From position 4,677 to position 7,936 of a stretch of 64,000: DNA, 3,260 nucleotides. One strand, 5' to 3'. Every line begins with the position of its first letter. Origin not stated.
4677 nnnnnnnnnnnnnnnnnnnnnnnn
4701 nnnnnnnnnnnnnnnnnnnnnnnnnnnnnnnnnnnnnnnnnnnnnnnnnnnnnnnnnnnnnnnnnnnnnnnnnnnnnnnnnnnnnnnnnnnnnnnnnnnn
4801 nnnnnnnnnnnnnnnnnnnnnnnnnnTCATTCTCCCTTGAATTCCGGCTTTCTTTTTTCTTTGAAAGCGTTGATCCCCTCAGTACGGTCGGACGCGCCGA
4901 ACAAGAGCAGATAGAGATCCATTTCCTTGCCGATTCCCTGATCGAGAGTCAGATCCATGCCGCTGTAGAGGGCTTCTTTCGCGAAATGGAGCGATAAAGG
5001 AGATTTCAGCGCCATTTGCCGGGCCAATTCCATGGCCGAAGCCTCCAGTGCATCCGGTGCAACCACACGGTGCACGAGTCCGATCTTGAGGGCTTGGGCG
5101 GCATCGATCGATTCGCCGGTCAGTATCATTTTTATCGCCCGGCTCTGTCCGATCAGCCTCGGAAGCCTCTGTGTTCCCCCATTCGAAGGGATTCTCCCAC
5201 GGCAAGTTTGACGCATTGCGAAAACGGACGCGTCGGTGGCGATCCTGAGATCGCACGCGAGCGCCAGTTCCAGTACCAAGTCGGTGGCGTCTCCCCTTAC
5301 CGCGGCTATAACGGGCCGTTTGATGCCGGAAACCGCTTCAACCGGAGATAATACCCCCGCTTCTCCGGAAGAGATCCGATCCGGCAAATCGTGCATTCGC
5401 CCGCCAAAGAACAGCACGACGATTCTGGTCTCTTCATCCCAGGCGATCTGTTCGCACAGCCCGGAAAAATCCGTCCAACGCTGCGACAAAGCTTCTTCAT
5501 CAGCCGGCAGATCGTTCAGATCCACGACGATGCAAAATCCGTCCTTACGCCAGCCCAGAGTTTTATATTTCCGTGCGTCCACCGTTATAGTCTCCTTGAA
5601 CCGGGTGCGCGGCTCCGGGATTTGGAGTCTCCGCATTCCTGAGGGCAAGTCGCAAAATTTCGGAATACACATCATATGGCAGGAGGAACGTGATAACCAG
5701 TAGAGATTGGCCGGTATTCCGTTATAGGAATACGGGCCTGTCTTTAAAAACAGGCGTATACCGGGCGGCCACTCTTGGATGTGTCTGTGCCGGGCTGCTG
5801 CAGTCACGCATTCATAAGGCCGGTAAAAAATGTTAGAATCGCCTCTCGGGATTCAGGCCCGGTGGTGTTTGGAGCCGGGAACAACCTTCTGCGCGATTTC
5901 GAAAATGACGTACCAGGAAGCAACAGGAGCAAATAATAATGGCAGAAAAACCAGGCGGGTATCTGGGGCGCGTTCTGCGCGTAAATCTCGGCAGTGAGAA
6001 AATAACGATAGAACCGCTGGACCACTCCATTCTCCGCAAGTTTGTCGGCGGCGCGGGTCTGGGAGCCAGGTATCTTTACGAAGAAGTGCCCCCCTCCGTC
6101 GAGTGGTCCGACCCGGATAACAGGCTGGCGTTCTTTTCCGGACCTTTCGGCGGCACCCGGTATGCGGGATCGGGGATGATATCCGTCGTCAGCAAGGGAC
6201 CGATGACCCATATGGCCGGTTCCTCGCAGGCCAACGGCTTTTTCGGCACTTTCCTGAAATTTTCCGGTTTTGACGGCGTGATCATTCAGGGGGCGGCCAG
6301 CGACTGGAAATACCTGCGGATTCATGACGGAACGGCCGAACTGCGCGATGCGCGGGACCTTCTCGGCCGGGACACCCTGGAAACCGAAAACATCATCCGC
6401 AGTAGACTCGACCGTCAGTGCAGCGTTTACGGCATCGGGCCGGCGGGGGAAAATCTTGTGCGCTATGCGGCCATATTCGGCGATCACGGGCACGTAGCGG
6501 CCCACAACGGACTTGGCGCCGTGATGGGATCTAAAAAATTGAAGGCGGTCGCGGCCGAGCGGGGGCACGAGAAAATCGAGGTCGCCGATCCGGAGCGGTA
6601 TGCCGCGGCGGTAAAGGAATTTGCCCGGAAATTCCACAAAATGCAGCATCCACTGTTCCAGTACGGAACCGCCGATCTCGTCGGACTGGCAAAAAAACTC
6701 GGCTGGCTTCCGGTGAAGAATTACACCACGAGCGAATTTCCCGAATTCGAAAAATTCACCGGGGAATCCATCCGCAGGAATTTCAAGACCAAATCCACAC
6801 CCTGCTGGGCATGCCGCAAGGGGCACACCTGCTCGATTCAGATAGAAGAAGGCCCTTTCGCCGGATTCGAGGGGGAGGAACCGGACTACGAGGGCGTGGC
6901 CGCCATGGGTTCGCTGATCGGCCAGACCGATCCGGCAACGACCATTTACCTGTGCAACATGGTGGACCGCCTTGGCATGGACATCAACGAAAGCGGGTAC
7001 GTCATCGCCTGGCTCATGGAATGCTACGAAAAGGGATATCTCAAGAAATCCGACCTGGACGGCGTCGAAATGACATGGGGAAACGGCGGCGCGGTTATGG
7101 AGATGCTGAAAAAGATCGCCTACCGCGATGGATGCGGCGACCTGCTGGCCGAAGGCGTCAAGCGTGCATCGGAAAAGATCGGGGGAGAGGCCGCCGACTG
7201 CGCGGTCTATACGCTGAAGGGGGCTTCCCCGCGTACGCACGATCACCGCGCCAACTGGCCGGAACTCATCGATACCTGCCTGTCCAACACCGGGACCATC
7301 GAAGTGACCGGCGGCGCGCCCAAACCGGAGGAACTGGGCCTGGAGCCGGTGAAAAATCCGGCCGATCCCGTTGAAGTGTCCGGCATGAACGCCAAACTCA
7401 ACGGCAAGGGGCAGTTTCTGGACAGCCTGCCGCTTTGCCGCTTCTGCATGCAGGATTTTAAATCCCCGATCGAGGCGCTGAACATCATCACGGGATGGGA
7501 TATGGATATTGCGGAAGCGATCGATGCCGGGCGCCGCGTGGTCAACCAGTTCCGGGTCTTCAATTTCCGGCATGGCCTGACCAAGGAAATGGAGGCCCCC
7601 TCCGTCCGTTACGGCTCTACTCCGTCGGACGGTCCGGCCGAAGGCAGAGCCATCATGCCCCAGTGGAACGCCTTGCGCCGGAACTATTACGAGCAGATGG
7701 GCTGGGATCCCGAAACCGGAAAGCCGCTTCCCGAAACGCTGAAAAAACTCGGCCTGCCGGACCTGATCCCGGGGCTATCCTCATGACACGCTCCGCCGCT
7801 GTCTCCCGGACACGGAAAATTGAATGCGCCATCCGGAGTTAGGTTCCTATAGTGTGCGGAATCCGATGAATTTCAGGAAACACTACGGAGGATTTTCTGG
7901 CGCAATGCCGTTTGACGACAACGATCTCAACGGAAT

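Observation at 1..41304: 41-kb anaerobic catabolic supercluster of unknown substrate: CoA-transferase-rich, with no ligase or regulator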

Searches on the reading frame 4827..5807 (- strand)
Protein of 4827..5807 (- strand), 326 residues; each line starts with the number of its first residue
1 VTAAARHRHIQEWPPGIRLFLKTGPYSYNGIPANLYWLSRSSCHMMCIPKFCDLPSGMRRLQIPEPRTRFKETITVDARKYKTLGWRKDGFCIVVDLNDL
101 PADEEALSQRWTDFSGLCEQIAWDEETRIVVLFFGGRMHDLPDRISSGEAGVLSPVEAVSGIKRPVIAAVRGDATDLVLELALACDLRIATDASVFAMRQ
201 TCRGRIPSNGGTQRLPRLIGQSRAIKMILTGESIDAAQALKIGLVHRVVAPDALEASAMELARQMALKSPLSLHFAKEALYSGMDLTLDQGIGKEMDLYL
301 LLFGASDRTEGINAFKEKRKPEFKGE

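Call 3: search_protein_families(library=pfam, proteins=[window:4827-5807:-])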
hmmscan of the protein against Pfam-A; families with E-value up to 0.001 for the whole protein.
window:4827-5807:- (326 aa): 2 families
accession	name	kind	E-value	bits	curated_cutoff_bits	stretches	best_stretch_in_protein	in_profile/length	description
PF00378.25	ECH_1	-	9.8e-39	133.6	27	1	154-325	79-250/251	Enoyl-CoA hydratase/isomerase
PF16113.10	ECH_2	-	3.7e-13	50.1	27.2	1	163-263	87-186/335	Enoyl-CoA hydratase/isomerase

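Call 27: search_protein_families(library=ncbifam, proteins=[window:4827-5807:-], max_evalue=1e-10)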
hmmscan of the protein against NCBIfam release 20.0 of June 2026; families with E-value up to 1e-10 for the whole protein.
window:4827-5807:- (326 aa): 62 families (the best 25 are shown)
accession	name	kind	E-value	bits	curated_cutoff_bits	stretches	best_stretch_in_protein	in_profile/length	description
NF005802.0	PRK07657.1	equivalog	6.2e-48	163.6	363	1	113-326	35-260/260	enoyl-CoA hydratase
NF007239.0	PRK09674.1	equivalog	5.6e-46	157.1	371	1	159-325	90-256/257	2,3-dehydroadipyl-CoA hydratase PaaF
NF005803.0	PRK07658.1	equivalog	8.5e-44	149.9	313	1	84-325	4-256/257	enoyl-CoA hydratase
NF006007.0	PRK08138.1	subfamily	1.6e-42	145.7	355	1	157-325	92-260/261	enoyl-CoA hydratase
NF004475.0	PRK05809.1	subfamily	2e-41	142.2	394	1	160-325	94-259/260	short-chain-enoyl-CoA hydratase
NF051848.1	EnCoAHydtEchA19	equivalog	1.4e-40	139.5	400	1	159-325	91-257/258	enoyl-CoA hydratase EchA19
NF006699.0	PRK09245.1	subfamily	1.8e-40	138.9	354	1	88-325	9-265/266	crotonase/enoyl-CoA hydratase family protein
NF006566.0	PRK09076.1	subfamily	3.4e-40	138.3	286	1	156-324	90-258/260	enoyl-CoA hydratase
NF004517.0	PRK05862.1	equivalog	1.6e-39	136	396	1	153-324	84-255/257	enoyl-CoA hydratase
NF042430.2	EnCoAhydt_DpgD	equivalog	9e-34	117.1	400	1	161-325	93-257/258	enoyl-CoA-hydratase DpgD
NF004634.0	PRK05980.1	equivalog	5.2e-33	114.5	375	1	161-324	98-261/263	crotonase/enoyl-CoA hydratase family protein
TIGR02280.1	PaaB1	equivalog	5.3e-33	114.6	345.15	1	157-326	87-256/256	2-(1,2-epoxy-1,2-dihydrophenyl)acetyl-CoA isomerase PaaG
NF006100.0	PRK08252.1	subfamily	7.3e-33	114.2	282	1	162-326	90-254/254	crotonase/enoyl-CoA hydratase family protein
NF004857.0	PRK06210.1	equivalog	1.6e-31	109.7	341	1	160-325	108-274/275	enoyl-CoA hydratase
NF005126.0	PRK06563.1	subfamily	2.8e-31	108.8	261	1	84-325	9-262/263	crotonase/enoyl-CoA hydratase family protein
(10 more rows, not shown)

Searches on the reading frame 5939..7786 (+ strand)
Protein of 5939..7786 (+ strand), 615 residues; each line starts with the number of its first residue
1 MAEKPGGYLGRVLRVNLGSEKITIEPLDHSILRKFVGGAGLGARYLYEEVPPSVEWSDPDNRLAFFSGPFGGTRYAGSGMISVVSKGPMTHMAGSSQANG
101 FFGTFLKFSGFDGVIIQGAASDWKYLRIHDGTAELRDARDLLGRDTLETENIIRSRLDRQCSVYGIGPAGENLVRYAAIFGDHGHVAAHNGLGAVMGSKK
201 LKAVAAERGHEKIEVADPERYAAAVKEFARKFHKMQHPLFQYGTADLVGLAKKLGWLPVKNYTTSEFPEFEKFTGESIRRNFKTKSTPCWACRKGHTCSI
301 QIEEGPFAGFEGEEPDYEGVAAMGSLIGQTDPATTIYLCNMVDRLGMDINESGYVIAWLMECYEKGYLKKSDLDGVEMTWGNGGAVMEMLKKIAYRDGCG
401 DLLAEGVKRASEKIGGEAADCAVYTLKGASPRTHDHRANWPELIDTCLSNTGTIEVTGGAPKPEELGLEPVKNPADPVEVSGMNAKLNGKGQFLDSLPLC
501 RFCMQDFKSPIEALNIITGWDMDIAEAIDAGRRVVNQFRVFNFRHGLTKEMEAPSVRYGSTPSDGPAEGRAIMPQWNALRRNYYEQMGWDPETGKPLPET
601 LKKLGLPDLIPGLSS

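Call 3: search_protein_families(library=pfam, proteins=[window:5939-7786:+])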
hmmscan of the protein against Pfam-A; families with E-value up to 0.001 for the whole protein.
window:5939-7786:+ (615 aa): 2 families
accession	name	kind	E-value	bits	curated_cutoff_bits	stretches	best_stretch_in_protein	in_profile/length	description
PF01314.23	AFOR_C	-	4.6e-89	299.7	27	1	228-606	6-385/385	Aldehyde ferredoxin oxidoreductase, domains 2 & 3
PF02730.20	AFOR_N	-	4.3e-65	219.6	29.8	1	10-207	1-197/199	Aldehyde ferredoxin oxidoreductase, N-terminal domain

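Call 8: search_protein_families(library=ncbifam, proteins=[window:5939-7786:+], max_evalue=0.00001)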
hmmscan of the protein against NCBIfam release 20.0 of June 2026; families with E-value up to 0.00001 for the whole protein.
window:5939-7786:+ (615 aa): 1 family
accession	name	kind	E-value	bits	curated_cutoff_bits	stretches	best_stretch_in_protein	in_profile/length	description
NF007354.0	PRK09849.1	equivalog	1.5e-55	189.1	868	1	2-224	2-222/703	aldehyde ferredoxin oxidoreductase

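Call 47: find_related_loci(query=window:5939-7786:+, collection=metagenome_contigs, flank=10000)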
Query window:5939-7786:+ (615 aa) in metagenome_contigs; peptide patterns used: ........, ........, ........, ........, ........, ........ (x = any residue, [..] = any of these).
191 stretches matched a pattern; 160 encode a relative of the query (tblastn E <= 1e-3); the best 80 are kept; 80 distinct loci.
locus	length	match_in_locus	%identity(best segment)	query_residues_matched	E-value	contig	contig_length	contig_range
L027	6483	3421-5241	85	7-613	0e+0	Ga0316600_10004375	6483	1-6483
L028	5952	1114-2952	85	1-613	0e+0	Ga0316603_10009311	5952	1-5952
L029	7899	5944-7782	84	1-613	0e+0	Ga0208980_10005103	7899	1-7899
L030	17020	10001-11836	84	1-613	0e+0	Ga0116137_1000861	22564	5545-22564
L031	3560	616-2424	84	1-603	0e+0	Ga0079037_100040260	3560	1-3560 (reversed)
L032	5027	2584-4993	80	1-613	0e+0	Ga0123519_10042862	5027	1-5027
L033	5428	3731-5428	84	1-566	0e+0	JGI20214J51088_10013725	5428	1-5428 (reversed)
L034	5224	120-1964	76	1-615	0e+0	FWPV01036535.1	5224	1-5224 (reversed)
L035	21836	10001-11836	84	1-613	0e+0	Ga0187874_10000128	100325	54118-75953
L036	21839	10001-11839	84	1-613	0e+0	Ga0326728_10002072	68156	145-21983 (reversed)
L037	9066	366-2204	64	1-613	0e+0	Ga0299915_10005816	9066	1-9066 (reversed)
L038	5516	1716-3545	64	6-615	0e+0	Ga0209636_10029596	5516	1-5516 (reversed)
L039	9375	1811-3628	64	8-613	0e+0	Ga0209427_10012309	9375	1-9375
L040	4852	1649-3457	65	11-613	0e+0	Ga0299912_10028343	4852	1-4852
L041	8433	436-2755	63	8-615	0e+0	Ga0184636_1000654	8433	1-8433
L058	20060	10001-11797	54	8-606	0e+0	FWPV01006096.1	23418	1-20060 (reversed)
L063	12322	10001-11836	54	1-614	0e+0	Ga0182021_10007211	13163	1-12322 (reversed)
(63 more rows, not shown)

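Call 54: search_protein_families(library=pfam, proteins=[L058:736-2247:+, L058:2225-2713:+, L058:2710-3237:+, L058:3284-3748:+, L058:3721-4206:+, L058:12213-14486:+, L058:14432-15838:+, L058:18901-19992:+, L063:2152-3816:+, L063:47-880:+], max_evalue=0.0001)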
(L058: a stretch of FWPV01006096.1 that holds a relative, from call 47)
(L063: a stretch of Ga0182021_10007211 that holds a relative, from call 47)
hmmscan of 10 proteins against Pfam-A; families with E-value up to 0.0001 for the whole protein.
L058:736-2247:+ (503 aa): 1 family
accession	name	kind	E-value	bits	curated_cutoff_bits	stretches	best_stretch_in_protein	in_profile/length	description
PF13941.12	MutL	-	4.5e-149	497.5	27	1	27-471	2-449/450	MutL protein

L058:2225-2713:+ (162 aa): 0 families

L058:2710-3237:+ (175 aa): 0 families

L058:3284-3748:+ (154 aa): 0 families

L058:3721-4206:+ (161 aa): 0 families

L058:12213-14486:+ (757 aa): 2 families
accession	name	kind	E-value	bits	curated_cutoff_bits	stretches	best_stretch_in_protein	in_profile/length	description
PF00384.28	Molybdopterin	-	6.6e-34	117.9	24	1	69-520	2-353/353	Molybdopterin oxidoreductase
PF01568.27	Molydop_binding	-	5.3e-17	62.3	26.8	1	644-731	23-99/110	Molydopterin dinucleotide binding domain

L058:14432-15838:+ (468 aa): 1 family
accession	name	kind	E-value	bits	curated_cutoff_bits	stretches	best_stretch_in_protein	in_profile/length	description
PF01208.23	URO-D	-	6e-19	68.7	23.9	1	216-465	93-345/346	Uroporphyrinogen decarboxylase (URO-D)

L058:18901-19992:+ (363 aa): 2 families
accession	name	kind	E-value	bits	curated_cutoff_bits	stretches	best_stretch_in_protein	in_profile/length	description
PF00881.29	Nitroreductase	-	2.2e-31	109.8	23.5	1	178-358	1-167/167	Nitroreductase family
PF14512.11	TM1586_NiRdase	-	2.5e-05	24.4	27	0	306-359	81-133/215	Putative TM nitroreductase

L063:2152-3816:+ (554 aa): 1 family
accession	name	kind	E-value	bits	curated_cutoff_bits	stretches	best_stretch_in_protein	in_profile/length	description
PF13941.12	MutL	-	1.1e-153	512.6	27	1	83-528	2-449/450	MutL protein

L063:47-880:+ (277 aa): 2 families
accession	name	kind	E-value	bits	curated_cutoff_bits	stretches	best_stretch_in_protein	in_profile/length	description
PF02901.20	PFL-like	-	9.9e-30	104.2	24.3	1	8-117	522-628/647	Pyruvate formate lyase-like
PF01228.26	Gly_radical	-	2.1e-27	96.1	22.2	1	157-258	4-106/106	Glycine radical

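Call 62: search_solved_structures(query=window:5939-7786:+, max_evalue=0.00001)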
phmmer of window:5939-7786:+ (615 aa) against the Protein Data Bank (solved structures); distinct sequences matched with E-value up to 0.00001: 9.
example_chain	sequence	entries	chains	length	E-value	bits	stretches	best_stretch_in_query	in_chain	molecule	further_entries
9mqx_D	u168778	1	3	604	1.5e-91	311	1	7-610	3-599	Aldehyde:ferredoxin oxidoreductase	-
1aor_A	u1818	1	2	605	3.4e-91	309.8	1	7-608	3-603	ALDEHYDE FERREDOXIN OXIDOREDUCTASE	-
9g7j_A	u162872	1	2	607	2.9e-77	263.8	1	7-610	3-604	Aldehyde ferredoxin oxidoreductase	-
8c0z_A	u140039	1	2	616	4e-65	223.7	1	7-606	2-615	Aldehyde:ferredoxin oxidoreductase,tungsten-containing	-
9q1t_A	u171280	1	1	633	1e-64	222.4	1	5-612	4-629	Tungsten-dependent aldehyde oxidoreductase WOR83 from Haloferax volcanii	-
1b25_A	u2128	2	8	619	4.7e-62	213.6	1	7-613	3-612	PROTEIN (FORMALDEHYDE FERREDOXIN OXIDOREDUCTASE) | FORMALDEHYDE FERREDOXIN OXIDOREDUCTASE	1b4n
6x6u_A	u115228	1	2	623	5e-59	203.6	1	8-607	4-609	Formaldehyde:ferredoxin oxidoreductase wor5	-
6x1o_A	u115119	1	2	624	5e-59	203.5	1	8-607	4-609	Formaldehyde:ferredoxin oxidoreductase wor5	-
4z3w_A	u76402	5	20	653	1.6e-46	162.2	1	10-427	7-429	Benzoyl-CoA reductase, putative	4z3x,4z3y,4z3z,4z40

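Call 72: search_protein_families(library=pfam, proteins=[L035:13955-15568:+, L035:15617-17674:+, L036:16780-18468:+], max_evalue=0.0001)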
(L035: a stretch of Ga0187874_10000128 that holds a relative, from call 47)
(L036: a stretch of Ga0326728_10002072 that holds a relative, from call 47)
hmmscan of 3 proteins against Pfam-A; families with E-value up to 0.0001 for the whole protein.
L035:13955-15568:+ (537 aa): 2 families
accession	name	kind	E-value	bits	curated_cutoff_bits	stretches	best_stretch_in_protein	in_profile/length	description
PF10589.14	NADH_4Fe-4S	-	7.2e-24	83.9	23.5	1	443-525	2-84/85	NADH-ubiquinone oxidoreductase-F iron-sulfur binding region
PF01512.22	Complex1_51K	-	2.1e-10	41.2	31.2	1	201-294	24-105/150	Nuo51 FMN-binding domain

L035:15617-17674:+ (685 aa): 20 families
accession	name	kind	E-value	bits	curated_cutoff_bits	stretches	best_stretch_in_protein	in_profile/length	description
PF07992.20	Pyr_redox_2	-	6.7e-31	108.2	26.1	1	316-603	2-287/291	Pyridine nucleotide-disulphide oxidoreductase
PF13510.11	Fer2_4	-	5.5e-21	74.9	22.8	1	2-78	2-81/82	2Fe-2S iron-sulfur cluster binding domain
PF14691.11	Fer4_20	-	8e-17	61.5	25.8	1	224-299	31-109/113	Dihydroprymidine dehydrogenase domain II, 4Fe-4S cluster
PF00070.33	Pyr_redox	-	1.4e-13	51.5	22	1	444-510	1-70/82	Pyridine nucleotide-disulphide oxidoreductase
PF10588.14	NADH-G_4Fe-4S_3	-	8.6e-12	44.8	27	1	85-121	1-37/40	NADH-ubiquinone oxidoreductase-G iron-sulfur binding region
PF13450.12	NAD_binding_8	-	7.8e-11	42.5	21.9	1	319-355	1-37/68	NAD(P)-binding Rossmann-like domain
PF22117.2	Fer4_Nqo3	-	5.8e-09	36.5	27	1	139-206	2-66/67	NADH-quinone oxidoreductase subunit 3, ferredoxin-like domain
PF13738.12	Pyr_redox_3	-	8.9e-09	35.4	30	1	438-591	161-305/305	Pyridine nucleotide-disulphide oxidoreductase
PF12838.12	Fer4_7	-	2.6e-08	34.7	27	1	147-205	1-52/52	4Fe-4S dicluster domain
PF01266.30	DAO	-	4.9e-08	33.3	27.9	1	316-346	1-31/353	FAD dependent oxidoreductase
PF01593.30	Amino_oxidase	-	5.5e-08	33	19.8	0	325-353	2-30/443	Flavin containing amine oxidoreductase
PF01946.23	Thi4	-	1.6e-07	31.3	26.2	1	314-355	17-59/235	Thi4 family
PF01262.27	AlaDh_PNT_C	-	6.6e-07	29.4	23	0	443-550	29-97/214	Alanine dehydrogenase/PNT, C-terminal domain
PF00037.32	Fer4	-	9.5e-07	28.8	21.1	1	191-206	8-23/24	4Fe-4S binding domain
PF12831.13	FAD_oxidored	-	2.8e-06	27.3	27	0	317-354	2-39/416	FAD dependent oxidoreductase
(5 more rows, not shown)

L036:16780-18468:+ (562 aa): 3 families
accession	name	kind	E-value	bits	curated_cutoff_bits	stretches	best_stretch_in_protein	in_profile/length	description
PF10589.14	NADH_4Fe-4S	-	9.3e-21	73.9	23.5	1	480-561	2-83/85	NADH-ubiquinone oxidoreductase-F iron-sulfur binding region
PF01512.22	Complex1_51K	-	1.9e-18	67.3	31.2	1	211-372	5-145/150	Nuo51 FMN-binding domain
PF10531.15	SLBB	-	9.4e-05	22.6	27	0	391-437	1-50/55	SLBB domain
